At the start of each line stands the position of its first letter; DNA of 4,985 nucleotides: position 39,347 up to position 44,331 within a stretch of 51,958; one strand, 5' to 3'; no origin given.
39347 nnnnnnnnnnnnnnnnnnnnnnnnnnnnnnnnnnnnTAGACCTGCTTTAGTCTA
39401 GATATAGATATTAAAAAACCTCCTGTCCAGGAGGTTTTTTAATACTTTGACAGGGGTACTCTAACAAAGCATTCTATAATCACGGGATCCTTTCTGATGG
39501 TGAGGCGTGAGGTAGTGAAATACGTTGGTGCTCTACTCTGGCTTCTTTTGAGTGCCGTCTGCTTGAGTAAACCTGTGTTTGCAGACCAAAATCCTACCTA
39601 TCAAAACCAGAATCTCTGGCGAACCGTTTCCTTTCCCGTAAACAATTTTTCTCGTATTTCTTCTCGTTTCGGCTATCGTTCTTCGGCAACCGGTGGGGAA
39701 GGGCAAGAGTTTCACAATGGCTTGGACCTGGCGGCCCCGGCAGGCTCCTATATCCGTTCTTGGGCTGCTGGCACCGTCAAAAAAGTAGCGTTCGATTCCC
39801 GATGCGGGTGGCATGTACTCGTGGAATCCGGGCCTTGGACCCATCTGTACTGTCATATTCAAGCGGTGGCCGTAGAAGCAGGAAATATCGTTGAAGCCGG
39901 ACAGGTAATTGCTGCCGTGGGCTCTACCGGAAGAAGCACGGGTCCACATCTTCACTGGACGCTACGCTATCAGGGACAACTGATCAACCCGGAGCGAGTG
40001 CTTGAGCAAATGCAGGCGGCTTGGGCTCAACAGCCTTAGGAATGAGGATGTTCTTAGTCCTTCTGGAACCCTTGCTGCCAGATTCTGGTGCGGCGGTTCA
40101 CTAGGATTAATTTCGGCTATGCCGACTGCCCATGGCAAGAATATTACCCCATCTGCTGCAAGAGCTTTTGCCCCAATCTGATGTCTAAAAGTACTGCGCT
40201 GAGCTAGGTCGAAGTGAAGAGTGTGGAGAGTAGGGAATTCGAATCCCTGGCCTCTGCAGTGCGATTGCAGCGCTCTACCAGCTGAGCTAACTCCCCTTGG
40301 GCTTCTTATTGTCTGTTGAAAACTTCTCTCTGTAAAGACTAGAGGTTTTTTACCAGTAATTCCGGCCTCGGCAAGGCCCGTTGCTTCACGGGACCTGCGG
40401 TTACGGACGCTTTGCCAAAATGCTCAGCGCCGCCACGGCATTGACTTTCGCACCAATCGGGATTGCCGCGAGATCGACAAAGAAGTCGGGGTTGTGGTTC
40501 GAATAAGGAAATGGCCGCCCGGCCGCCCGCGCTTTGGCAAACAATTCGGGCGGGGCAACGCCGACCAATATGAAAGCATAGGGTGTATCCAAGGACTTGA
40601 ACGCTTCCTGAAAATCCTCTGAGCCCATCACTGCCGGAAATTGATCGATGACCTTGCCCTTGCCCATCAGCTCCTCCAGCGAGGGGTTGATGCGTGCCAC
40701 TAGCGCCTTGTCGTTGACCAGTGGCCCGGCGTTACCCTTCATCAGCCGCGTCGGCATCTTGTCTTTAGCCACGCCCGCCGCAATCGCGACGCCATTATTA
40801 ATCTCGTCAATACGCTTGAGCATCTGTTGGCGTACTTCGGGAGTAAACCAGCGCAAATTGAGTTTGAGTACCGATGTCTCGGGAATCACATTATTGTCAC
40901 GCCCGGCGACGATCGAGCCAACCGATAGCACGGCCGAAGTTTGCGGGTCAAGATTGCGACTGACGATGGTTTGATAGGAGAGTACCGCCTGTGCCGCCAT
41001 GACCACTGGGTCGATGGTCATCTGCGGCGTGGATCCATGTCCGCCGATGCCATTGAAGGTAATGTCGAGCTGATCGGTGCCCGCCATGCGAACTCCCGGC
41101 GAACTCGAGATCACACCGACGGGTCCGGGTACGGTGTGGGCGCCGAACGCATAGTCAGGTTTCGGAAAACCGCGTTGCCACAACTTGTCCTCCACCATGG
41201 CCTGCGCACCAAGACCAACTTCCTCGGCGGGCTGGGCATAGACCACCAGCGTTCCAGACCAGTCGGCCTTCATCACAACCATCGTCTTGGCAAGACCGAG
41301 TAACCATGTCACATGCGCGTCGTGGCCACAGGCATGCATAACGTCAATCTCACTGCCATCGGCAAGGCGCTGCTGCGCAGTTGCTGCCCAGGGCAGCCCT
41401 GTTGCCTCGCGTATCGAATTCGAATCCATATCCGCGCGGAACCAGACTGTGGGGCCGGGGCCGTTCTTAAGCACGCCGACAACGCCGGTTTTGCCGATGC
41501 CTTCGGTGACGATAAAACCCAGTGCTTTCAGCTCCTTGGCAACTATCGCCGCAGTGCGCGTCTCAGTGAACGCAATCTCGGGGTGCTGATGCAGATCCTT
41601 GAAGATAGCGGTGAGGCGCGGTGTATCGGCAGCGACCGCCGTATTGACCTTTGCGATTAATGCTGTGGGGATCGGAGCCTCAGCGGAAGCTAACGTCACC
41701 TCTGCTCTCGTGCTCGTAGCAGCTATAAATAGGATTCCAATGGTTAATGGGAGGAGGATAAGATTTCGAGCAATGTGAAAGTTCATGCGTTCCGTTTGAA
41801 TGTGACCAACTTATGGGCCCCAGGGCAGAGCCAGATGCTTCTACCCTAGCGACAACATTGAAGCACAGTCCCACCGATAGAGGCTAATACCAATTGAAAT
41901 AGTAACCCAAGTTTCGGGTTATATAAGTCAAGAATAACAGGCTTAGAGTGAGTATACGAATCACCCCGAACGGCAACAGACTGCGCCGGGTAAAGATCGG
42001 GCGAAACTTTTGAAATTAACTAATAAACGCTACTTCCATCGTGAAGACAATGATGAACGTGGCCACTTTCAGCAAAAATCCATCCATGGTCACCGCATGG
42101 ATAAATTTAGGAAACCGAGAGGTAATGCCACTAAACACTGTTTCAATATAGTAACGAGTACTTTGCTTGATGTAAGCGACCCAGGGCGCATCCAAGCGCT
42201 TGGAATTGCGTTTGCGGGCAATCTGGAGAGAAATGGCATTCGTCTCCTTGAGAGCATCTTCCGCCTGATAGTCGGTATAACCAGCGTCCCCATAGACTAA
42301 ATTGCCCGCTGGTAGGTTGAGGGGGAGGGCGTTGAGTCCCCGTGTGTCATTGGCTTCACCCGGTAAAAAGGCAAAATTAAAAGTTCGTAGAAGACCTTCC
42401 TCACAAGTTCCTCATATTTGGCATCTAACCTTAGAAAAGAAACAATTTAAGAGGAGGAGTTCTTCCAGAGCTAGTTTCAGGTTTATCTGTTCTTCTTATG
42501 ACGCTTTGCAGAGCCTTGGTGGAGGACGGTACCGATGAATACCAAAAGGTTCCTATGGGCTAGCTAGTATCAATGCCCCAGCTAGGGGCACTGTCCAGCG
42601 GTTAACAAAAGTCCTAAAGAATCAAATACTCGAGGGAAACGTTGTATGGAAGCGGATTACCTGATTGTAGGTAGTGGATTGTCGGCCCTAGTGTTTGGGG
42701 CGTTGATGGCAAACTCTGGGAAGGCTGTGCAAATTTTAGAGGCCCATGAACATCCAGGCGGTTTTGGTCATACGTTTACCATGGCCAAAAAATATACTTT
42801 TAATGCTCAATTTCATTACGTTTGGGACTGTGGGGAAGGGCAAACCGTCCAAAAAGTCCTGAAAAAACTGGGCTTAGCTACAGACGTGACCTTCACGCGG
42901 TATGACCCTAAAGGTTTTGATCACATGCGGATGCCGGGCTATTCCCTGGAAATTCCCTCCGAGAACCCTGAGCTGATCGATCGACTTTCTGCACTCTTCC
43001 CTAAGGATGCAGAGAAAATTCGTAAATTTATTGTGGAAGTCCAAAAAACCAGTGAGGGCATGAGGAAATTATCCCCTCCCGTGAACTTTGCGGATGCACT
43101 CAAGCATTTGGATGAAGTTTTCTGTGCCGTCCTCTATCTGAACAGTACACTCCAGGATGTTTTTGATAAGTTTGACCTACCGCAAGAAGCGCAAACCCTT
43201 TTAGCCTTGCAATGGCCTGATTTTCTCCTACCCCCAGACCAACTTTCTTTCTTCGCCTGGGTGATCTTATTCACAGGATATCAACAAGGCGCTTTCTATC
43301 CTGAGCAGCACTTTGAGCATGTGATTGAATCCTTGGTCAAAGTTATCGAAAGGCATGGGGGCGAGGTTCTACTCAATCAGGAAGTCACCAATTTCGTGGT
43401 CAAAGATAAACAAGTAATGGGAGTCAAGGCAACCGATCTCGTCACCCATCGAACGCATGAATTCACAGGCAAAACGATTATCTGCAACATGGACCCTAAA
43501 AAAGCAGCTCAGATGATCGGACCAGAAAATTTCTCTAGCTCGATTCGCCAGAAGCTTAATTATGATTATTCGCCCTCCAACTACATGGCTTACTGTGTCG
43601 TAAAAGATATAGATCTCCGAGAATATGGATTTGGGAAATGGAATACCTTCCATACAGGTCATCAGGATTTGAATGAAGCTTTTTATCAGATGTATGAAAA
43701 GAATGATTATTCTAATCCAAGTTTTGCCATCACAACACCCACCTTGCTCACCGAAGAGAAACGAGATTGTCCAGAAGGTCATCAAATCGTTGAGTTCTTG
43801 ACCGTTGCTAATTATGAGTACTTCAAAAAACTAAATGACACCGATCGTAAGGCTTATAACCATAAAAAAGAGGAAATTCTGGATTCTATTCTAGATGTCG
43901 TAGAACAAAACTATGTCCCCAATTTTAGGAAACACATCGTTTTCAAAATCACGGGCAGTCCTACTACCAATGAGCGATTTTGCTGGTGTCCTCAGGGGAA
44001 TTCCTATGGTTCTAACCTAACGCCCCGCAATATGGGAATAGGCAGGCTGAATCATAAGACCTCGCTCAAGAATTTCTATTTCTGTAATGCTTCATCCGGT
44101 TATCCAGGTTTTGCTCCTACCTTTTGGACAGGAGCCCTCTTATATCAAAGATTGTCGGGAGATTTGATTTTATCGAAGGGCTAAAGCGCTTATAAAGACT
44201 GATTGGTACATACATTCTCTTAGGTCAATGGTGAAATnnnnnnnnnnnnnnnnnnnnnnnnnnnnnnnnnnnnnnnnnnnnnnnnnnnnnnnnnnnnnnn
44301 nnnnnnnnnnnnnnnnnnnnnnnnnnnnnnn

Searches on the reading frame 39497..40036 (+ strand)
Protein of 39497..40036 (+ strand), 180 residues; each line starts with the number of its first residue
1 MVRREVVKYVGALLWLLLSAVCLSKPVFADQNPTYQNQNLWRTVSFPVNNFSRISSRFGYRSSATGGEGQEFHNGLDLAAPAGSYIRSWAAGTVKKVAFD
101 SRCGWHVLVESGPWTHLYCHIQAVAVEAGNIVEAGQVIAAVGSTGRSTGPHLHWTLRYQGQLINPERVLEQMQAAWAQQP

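Call 29: search_protein_families(library=pfam, proteins=[window:39497-40036:+], max_evalue=0.01)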
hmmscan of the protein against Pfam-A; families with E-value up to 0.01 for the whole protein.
window:39497-40036:+ (180 aa): 1 family
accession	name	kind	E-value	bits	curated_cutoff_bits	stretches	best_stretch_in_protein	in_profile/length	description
PF01551.29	Peptidase_M23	-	3e-27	95.1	28.7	1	72-165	2-96/96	Peptidase family M23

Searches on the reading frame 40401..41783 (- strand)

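Call 29: search_protein_families(library=pfam, proteins=[window:40401-41783:-], max_evalue=0.01)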
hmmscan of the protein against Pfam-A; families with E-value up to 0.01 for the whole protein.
window:40401-41783:- (460 aa): 2 families
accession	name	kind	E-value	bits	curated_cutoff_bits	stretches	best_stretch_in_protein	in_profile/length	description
PF01546.33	Peptidase_M20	-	2.5e-24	86.8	24.6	1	115-410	2-177/206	Peptidase family M20/M25/M40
PF07687.19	M20_dimer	-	1.5e-07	31.8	21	1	238-328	8-98/107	Peptidase dimerisation domain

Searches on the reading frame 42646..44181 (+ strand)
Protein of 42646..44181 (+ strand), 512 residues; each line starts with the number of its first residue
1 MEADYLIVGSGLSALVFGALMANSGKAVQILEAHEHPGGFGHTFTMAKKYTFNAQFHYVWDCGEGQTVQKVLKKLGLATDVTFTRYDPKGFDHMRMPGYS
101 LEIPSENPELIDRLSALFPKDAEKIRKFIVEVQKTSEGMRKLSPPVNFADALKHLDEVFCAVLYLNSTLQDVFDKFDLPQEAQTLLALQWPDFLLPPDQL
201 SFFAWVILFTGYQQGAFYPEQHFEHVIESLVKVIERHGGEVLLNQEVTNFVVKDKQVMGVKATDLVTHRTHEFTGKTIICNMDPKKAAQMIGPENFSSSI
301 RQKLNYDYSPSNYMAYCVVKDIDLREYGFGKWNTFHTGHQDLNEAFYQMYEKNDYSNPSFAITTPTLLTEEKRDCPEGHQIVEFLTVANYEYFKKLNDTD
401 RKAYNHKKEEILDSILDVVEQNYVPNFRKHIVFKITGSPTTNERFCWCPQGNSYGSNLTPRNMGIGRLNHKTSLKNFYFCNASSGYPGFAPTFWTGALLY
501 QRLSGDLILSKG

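Call 29: search_protein_families(library=pfam, proteins=[window:42646-44181:+], max_evalue=0.01)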
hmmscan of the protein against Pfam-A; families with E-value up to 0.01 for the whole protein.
window:42646-44181:+ (512 aa): 6 families
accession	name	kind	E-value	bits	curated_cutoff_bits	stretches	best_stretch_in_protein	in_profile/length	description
PF13450.12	NAD_binding_8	-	3.4e-12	46.9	21.9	1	7-75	1-68/68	NAD(P)-binding Rossmann-like domain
PF01593.30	Amino_oxidase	-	4.6e-10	39.8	19.8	1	20-488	9-426/443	Flavin containing amine oxidoreductase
PF01266.30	DAO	-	0.00028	21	27.9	0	194-267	118-187/353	FAD dependent oxidoreductase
PF00070.33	Pyr_redox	-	0.0004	21.3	22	0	6-42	3-40/82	Pyridine nucleotide-disulphide oxidoreductase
PF00996.24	GDI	-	0.0014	17.7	23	0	167-268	165-276/436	GDP dissociation inhibitor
PF00890.30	FAD_binding_2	-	0.0033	17.1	20.4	0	4-39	1-36/414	FAD binding domain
